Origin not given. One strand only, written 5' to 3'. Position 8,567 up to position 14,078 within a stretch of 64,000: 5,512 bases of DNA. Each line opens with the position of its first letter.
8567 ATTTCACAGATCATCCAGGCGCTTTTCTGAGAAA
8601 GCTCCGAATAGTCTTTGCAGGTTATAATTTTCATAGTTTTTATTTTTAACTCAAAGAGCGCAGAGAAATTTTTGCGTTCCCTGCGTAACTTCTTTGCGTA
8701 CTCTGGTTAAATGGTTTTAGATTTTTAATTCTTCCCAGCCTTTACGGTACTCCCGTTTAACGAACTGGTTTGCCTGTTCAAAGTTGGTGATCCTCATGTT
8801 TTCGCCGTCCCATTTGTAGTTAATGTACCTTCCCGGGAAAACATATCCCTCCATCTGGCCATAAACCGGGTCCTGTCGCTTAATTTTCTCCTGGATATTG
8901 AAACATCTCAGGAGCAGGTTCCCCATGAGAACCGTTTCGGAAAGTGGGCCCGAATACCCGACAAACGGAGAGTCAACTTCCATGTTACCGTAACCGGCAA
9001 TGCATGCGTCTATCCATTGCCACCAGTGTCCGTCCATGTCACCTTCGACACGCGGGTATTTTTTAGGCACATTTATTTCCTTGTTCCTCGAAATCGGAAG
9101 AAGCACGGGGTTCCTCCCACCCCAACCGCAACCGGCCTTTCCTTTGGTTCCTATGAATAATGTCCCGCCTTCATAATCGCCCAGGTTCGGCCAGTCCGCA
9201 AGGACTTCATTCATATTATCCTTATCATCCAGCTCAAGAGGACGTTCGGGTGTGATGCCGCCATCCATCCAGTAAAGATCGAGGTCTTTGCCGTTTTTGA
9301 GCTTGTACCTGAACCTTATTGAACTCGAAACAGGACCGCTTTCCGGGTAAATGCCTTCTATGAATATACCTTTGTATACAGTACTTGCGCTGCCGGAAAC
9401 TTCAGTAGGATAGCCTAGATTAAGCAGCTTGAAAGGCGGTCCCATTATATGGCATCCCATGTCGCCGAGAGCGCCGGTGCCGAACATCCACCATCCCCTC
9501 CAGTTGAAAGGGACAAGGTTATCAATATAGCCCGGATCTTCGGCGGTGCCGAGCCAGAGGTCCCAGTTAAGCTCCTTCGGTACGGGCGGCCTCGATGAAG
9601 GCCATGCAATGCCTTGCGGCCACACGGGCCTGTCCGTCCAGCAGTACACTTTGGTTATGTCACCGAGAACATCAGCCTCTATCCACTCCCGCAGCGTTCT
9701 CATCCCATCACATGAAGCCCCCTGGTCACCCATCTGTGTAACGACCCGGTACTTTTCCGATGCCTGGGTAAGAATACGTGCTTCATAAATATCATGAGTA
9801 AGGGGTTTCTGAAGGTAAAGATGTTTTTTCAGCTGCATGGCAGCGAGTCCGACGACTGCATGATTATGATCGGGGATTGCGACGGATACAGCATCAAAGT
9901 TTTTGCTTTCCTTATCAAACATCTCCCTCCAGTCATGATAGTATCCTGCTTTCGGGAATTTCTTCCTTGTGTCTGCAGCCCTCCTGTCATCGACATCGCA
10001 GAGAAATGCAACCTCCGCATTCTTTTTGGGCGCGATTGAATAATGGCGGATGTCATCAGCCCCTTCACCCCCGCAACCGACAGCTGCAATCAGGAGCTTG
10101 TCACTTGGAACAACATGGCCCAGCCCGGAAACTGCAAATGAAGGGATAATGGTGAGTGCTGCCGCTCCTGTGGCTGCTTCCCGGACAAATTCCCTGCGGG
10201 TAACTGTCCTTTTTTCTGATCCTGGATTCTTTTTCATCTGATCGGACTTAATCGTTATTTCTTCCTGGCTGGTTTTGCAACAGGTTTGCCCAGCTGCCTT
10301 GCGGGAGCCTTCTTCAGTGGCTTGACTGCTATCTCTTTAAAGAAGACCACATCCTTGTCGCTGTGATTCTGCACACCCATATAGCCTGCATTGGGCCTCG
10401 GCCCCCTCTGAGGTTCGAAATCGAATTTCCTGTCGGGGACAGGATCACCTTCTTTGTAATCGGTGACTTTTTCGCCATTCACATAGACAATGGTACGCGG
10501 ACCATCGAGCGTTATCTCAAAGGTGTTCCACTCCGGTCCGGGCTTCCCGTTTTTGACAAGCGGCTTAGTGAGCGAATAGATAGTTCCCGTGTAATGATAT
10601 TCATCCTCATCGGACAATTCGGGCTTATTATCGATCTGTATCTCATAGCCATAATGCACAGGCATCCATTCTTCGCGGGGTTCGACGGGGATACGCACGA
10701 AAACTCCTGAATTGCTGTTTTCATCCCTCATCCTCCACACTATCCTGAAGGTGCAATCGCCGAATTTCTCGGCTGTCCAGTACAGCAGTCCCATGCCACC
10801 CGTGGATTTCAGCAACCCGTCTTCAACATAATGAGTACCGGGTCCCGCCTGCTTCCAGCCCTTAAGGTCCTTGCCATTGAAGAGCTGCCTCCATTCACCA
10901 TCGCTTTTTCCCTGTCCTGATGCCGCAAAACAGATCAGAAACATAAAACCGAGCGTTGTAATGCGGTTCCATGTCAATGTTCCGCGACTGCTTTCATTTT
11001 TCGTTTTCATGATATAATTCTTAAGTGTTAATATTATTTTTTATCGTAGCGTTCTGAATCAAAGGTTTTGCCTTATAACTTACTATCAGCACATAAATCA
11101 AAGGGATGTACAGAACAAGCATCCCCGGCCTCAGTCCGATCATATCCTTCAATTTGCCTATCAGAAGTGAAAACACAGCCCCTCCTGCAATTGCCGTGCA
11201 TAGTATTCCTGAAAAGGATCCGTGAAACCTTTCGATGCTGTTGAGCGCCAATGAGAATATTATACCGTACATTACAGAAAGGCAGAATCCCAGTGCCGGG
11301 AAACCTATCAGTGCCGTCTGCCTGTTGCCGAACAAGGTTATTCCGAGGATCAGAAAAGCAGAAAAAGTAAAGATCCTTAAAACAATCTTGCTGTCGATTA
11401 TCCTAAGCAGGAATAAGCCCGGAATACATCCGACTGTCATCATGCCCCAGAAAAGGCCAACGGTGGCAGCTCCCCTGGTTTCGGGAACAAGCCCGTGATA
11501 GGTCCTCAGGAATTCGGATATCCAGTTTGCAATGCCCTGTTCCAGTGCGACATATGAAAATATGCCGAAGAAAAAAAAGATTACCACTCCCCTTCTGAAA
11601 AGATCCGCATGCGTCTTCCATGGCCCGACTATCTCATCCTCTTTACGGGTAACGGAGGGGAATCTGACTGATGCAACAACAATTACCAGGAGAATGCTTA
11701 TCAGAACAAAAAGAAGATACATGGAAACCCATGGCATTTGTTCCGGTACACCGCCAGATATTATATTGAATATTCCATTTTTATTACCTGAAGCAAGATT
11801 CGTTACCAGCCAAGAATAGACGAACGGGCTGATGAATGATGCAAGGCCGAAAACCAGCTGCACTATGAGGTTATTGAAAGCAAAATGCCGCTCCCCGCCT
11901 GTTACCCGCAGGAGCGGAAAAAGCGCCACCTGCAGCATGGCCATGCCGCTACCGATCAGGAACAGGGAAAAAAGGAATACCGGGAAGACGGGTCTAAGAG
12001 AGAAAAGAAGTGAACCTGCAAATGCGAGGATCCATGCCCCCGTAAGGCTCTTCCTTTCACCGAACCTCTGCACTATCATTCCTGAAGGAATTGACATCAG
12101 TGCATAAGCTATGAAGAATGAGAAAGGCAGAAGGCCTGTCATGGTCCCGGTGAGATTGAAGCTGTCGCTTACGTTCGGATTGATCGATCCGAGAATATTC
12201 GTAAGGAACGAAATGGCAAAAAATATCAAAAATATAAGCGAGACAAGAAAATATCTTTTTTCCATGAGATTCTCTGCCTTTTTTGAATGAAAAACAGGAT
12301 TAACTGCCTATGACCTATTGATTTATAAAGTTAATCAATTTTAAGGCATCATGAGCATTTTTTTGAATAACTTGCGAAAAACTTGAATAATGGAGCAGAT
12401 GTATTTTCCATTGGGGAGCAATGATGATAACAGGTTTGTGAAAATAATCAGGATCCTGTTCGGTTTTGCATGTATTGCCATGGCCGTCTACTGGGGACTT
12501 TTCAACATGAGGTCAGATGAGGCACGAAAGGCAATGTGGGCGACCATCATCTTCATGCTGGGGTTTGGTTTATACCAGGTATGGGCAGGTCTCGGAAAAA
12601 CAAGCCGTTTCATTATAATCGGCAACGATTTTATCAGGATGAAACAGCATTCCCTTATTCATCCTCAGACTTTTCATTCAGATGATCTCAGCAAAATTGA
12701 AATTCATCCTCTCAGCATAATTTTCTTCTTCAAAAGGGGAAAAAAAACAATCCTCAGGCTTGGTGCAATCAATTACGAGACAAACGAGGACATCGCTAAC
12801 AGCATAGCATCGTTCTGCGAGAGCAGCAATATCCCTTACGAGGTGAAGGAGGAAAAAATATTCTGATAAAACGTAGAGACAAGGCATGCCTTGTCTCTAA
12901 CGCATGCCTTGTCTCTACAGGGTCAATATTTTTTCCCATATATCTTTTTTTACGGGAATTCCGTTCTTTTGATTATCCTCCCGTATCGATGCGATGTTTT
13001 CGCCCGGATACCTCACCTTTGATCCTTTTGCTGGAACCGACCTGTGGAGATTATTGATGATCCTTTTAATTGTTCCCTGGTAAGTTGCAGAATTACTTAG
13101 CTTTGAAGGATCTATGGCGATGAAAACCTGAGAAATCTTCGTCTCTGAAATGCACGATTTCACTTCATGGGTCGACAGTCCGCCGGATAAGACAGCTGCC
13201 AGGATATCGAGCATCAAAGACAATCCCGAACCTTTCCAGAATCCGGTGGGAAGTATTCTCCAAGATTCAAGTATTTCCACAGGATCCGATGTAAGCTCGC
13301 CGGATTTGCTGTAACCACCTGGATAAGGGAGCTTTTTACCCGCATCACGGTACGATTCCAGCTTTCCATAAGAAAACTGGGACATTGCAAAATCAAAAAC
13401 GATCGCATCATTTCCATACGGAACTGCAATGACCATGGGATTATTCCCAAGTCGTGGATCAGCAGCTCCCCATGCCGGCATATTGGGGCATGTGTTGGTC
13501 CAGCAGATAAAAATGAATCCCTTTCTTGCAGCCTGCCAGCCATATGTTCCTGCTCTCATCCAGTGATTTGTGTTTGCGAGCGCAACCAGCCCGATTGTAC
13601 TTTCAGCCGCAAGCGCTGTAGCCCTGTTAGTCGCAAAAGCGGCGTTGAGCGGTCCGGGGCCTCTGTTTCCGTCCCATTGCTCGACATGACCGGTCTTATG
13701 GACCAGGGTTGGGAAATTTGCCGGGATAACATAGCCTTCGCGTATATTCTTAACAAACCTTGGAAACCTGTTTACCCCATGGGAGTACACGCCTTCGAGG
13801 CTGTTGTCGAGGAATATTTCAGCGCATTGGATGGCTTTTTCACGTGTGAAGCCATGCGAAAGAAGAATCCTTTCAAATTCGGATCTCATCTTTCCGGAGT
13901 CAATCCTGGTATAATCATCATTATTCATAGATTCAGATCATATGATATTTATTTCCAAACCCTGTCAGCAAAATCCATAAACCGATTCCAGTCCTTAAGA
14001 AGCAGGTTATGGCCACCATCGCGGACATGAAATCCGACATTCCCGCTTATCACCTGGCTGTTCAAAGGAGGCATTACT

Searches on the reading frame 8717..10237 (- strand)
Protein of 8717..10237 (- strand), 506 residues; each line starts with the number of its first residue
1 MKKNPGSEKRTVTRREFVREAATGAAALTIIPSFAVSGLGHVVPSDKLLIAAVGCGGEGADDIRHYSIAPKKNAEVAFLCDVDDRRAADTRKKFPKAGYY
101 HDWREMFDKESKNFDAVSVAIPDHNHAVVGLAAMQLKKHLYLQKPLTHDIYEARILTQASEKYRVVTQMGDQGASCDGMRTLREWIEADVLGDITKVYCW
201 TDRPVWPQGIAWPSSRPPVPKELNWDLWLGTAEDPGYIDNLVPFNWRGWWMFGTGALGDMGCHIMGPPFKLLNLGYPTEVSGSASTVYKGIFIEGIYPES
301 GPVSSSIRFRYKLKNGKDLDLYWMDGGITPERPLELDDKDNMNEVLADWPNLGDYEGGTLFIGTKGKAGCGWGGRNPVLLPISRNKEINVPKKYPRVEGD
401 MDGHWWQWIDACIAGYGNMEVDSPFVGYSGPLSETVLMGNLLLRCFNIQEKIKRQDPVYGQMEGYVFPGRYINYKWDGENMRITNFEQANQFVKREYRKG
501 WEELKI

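Call 55: search_protein_families(library=pfam, proteins=[window:8717-10237:-], max_evalue=0.00001)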
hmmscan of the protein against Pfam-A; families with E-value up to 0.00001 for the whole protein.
window:8717-10237:- (506 aa): 2 families
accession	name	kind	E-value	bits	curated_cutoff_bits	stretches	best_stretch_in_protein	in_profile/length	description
PF01408.29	GFO_IDH_MocA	-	1.5e-14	55.2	24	1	50-170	3-119/120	Oxidoreductase family, NAD-binding Rossmann fold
PF19051.5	GFO_IDH_MocA_C2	-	2.9e-10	40.5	23.3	1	217-271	46-100/254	Oxidoreductase family, C-terminal alpha/beta domain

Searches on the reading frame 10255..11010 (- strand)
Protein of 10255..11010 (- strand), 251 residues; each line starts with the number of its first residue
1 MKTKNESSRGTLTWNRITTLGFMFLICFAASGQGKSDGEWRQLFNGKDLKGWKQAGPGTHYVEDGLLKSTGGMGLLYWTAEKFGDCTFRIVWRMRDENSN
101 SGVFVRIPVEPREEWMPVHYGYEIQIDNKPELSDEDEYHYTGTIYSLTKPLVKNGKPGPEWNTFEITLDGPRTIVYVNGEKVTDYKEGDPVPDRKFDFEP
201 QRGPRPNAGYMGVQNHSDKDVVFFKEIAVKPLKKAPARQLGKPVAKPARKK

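Call 55: search_protein_families(library=pfam, proteins=[window:10255-11010:-], max_evalue=0.00001)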
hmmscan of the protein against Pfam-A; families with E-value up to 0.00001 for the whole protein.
window:10255-11010:- (251 aa): 1 family
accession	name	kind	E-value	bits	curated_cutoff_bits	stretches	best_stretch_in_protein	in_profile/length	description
PF06439.18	3keto-disac_hyd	-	1.1e-43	149.9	26.8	1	39-230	1-187/187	3-keto-disaccharide hydrolase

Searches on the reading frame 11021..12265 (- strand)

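Call 55: search_protein_families(library=pfam, proteins=[window:11021-12265:-], max_evalue=0.00001)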
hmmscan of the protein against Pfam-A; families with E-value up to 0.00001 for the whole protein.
window:11021-12265:- (414 aa): 1 family
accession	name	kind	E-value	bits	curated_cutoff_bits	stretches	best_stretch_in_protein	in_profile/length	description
PF07690.21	MFS_1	-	6.8e-23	81.6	33.4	1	11-365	1-345/347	Major Facilitator Superfamily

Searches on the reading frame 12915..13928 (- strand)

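Call 55: search_protein_families(library=pfam, proteins=[window:12915-13928:-], max_evalue=0.00001)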
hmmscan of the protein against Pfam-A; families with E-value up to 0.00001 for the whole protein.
window:12915-13928:- (337 aa): 1 family
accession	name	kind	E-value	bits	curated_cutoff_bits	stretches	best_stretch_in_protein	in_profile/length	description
PF02615.19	Ldh_2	-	3.5e-106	355.5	38.8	1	11-334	3-332/333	Malate/L-lactate dehydrogenase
